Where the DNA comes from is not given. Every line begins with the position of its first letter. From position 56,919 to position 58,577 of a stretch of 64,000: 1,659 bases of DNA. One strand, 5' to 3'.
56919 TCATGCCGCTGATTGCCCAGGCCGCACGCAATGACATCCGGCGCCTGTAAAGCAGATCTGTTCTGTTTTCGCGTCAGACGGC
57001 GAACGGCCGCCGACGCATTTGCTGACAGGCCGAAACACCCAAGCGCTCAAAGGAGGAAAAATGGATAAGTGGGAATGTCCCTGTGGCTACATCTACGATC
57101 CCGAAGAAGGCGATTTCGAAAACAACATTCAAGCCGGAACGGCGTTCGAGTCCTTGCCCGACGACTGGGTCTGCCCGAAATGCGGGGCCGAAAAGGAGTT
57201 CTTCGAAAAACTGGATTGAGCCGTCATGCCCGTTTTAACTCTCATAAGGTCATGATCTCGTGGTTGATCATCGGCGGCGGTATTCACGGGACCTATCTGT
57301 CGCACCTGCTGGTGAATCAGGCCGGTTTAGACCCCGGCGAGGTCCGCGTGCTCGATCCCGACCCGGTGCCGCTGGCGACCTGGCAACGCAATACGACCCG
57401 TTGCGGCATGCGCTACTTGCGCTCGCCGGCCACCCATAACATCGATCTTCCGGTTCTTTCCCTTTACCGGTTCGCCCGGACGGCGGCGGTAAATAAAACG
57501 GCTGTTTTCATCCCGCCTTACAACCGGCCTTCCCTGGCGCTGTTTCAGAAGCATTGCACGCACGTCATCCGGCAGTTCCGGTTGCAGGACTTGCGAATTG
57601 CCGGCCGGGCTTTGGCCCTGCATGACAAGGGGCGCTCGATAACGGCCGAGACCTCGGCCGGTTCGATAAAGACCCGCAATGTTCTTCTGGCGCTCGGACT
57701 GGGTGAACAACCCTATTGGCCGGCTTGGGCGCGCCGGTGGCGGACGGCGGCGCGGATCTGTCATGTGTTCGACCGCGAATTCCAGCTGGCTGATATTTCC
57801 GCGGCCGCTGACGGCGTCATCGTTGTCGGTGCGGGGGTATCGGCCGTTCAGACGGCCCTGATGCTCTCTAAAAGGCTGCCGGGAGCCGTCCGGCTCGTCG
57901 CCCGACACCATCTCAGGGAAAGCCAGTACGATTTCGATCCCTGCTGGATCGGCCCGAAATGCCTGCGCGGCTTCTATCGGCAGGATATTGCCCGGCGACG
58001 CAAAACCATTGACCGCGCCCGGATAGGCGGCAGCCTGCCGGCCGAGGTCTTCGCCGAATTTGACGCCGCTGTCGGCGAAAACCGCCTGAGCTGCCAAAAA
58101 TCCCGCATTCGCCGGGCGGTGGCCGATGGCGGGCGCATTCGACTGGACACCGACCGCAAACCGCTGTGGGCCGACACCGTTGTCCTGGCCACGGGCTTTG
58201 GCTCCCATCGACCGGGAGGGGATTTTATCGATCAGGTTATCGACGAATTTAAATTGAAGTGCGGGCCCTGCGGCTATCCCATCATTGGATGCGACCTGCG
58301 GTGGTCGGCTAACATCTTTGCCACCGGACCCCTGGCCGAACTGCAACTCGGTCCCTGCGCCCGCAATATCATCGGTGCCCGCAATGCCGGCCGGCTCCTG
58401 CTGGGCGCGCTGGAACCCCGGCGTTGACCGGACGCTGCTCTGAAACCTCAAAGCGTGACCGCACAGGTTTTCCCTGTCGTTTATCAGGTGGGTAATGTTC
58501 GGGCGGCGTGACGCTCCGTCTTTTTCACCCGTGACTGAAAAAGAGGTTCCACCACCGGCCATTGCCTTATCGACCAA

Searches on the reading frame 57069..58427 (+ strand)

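Call 38: search_protein_families(library=pfam, proteins=[window:57069-58427:+], max_evalue=0.001)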
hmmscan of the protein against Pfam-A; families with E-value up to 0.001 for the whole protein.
window:57069-58427:+ (452 aa): 6 families
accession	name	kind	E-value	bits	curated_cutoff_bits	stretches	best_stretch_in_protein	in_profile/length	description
PF13454.12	NAD_binding_9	-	1.8e-10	41.4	21.8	1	67-210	2-153/155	FAD-NAD(P)-binding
PF01266.30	DAO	-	7.1e-07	29.5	27.9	0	65-146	2-58/353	FAD dependent oxidoreductase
PF13434.12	Lys_Orn_oxgnase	-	2.8e-06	27.1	21.3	1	195-377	141-337/339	L-lysine 6-monooxygenase/L-ornithine 5-monooxygenase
PF13738.12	Pyr_redox_3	-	4.4e-06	26.6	30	1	184-296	107-212/305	Pyridine nucleotide-disulphide oxidoreductase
PF07992.20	Pyr_redox_2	-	5.3e-05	23.2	26.1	0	250-382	3-114/291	Pyridine nucleotide-disulphide oxidoreductase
PF13450.12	NAD_binding_8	-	0.00096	19.8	21.9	0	67-117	1-52/68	NAD(P)-binding Rossmann-like domain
